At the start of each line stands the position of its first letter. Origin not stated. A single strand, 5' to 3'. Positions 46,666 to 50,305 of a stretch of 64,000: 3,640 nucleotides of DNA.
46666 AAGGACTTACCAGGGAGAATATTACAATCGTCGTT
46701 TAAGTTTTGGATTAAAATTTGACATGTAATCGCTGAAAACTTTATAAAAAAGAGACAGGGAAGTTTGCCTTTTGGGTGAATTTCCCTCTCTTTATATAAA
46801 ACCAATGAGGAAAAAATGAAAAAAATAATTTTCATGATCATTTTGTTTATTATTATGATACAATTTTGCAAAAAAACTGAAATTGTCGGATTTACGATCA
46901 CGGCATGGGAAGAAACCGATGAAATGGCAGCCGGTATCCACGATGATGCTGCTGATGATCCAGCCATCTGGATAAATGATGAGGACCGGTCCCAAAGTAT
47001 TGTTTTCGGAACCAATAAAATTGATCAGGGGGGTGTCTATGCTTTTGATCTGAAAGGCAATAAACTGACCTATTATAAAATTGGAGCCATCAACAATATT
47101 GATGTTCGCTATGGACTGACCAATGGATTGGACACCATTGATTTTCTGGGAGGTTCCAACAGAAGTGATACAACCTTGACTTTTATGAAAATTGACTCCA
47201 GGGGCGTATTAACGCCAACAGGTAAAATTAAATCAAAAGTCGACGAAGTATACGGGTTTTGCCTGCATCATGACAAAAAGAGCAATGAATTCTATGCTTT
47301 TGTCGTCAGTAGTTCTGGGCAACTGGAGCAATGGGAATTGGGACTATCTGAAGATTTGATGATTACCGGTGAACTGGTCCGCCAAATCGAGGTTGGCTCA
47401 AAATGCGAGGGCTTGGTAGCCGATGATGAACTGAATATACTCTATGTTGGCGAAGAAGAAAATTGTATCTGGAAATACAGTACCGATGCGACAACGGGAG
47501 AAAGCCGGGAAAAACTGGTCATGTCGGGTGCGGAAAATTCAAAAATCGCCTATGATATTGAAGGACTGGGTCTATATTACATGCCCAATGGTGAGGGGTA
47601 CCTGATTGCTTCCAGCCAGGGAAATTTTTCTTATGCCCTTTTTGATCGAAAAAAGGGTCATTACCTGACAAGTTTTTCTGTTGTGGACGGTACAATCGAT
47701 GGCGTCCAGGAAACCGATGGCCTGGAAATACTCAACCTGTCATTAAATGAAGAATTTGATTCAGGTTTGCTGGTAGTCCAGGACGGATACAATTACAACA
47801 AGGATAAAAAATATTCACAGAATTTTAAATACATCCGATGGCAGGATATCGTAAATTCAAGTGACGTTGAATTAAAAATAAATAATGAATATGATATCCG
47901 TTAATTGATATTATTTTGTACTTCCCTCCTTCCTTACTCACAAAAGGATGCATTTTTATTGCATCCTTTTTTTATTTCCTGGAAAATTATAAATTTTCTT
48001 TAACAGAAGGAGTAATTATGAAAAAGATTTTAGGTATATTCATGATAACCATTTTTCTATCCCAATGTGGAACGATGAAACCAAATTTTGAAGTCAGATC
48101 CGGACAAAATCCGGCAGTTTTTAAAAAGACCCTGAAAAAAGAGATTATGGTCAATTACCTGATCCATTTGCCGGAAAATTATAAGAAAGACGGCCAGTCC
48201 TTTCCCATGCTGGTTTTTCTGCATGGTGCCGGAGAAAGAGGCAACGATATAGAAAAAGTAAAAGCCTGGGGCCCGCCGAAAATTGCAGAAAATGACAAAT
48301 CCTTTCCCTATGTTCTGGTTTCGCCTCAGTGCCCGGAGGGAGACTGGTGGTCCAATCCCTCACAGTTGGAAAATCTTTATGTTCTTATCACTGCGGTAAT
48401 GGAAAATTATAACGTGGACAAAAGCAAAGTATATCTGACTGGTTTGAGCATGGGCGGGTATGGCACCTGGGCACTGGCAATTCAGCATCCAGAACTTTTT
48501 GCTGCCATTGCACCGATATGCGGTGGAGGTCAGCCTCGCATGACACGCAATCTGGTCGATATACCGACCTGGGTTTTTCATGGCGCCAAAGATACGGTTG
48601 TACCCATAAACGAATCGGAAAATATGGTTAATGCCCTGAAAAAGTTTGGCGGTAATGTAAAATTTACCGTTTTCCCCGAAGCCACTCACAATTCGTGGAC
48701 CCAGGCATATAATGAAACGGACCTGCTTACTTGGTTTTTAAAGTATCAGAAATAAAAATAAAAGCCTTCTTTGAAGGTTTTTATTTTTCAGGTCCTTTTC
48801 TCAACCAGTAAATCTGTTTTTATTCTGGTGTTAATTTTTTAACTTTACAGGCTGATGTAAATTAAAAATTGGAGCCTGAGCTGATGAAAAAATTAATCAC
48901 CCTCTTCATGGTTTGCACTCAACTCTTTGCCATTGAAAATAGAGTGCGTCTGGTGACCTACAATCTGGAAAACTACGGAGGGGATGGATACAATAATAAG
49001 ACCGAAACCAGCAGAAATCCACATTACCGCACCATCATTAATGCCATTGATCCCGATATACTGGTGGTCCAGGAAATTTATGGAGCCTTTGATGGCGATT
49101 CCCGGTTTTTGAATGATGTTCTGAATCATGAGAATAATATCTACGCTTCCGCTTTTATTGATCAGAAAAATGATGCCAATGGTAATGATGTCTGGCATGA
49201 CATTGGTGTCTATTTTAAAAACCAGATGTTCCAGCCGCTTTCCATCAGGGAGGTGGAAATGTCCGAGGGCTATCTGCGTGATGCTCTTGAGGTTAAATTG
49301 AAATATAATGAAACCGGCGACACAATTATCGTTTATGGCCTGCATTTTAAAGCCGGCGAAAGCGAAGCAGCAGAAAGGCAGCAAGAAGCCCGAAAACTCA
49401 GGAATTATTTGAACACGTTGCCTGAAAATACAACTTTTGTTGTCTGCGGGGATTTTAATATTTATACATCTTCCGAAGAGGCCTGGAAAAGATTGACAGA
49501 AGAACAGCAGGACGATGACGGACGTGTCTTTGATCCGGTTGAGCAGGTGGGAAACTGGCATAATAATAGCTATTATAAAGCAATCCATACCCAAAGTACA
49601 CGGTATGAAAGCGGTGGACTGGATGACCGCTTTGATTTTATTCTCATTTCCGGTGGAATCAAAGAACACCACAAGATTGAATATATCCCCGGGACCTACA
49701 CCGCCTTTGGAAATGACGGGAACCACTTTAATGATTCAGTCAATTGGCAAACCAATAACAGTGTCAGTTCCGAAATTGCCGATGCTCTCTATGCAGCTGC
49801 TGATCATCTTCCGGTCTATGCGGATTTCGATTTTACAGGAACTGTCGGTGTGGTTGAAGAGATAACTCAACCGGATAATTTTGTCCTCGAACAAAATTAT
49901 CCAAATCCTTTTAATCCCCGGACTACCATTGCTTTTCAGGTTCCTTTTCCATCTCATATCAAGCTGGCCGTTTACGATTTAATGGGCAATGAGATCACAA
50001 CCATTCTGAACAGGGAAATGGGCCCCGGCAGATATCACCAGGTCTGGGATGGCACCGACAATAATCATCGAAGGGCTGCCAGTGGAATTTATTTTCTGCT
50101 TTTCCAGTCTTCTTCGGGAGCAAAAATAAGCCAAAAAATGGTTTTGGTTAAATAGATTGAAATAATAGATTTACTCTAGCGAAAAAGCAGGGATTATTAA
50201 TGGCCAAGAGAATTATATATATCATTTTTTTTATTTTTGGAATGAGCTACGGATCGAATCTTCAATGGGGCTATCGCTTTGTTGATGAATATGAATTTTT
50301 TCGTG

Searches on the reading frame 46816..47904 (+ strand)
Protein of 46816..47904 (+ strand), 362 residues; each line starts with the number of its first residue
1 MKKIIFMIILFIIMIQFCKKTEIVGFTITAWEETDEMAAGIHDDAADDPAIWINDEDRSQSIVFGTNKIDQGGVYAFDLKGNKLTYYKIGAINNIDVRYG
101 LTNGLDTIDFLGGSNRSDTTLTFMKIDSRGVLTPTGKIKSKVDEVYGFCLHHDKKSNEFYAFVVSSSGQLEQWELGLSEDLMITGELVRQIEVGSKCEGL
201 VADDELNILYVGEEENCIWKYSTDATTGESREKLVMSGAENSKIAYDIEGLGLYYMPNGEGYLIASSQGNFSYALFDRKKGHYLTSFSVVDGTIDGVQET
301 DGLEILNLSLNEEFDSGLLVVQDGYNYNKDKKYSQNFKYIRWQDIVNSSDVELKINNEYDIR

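Call 10: search_protein_families(library=pfam, proteins=[window:46816-47904:+], max_evalue=0.00001)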
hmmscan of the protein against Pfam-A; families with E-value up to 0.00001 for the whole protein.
window:46816-47904:+ (362 aa): 1 family
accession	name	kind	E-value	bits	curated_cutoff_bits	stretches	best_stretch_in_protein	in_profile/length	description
PF02333.21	Phytase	-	5.3e-86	289.4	21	1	20-360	25-368/375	Phytase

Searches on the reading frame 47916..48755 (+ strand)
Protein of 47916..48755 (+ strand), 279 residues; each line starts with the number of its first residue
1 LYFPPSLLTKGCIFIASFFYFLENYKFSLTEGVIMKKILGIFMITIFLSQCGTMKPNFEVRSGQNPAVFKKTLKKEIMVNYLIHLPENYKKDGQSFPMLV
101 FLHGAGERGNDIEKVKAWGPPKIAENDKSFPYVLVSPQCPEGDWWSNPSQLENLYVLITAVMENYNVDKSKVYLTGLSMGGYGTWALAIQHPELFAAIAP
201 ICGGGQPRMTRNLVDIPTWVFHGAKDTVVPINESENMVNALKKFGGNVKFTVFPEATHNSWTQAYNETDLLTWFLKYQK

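Call 11: search_protein_families(library=pfam, proteins=[window:47916-48755:+], max_evalue=0.00001)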
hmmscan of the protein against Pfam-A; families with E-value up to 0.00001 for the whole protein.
window:47916-48755:+ (279 aa): 8 families
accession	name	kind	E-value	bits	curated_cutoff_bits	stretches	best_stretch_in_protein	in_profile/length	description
PF00326.27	Peptidase_S9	-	1.9e-15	57.4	22.6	1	214-277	143-209/213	Prolyl oligopeptidase family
PF02230.22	Abhydrolase_2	-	2.8e-11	44.1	23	1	151-264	87-205/217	Phospholipase/Carboxylesterase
PF01738.24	DLH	-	1.4e-09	38.3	21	1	157-258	84-186/217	Dienelactone hydrolase family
PF00756.26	Esterase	-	1.6e-09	38.4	22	1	157-201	102-149/251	Putative esterase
PF12146.15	Hydrolase_4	-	7.2e-09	35.7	27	0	212-259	188-233/239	Serine aminopeptidase, S33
PF20434.5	BD-FAE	-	7.9e-08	32.5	26.8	0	84-182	4-101/215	BD-FAE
PF00561.26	Abhydrolase_1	-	5.9e-07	29.8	25.8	0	168-203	67-102/245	alpha/beta hydrolase fold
PF12740.14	PETase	-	5.5e-06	26.4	28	1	165-235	120-188/263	PET hydrolase-like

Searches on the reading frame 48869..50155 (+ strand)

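Call 11: search_protein_families(library=pfam, proteins=[window:48869-50155:+], max_evalue=0.00001)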
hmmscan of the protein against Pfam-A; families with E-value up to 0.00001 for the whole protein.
window:48869-50155:+ (428 aa): 2 families
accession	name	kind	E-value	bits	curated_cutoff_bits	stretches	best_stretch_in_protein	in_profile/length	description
PF03372.29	Exo_endo_phos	-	2.7e-11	44.1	24.5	1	30-266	2-208/225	Endonuclease/Exonuclease/phosphatase family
PF22669.2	Exo_endo_phos2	-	7.4e-06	26.2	27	0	137-213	115-195/288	Endonuclease/Exonuclease/phosphatase family 2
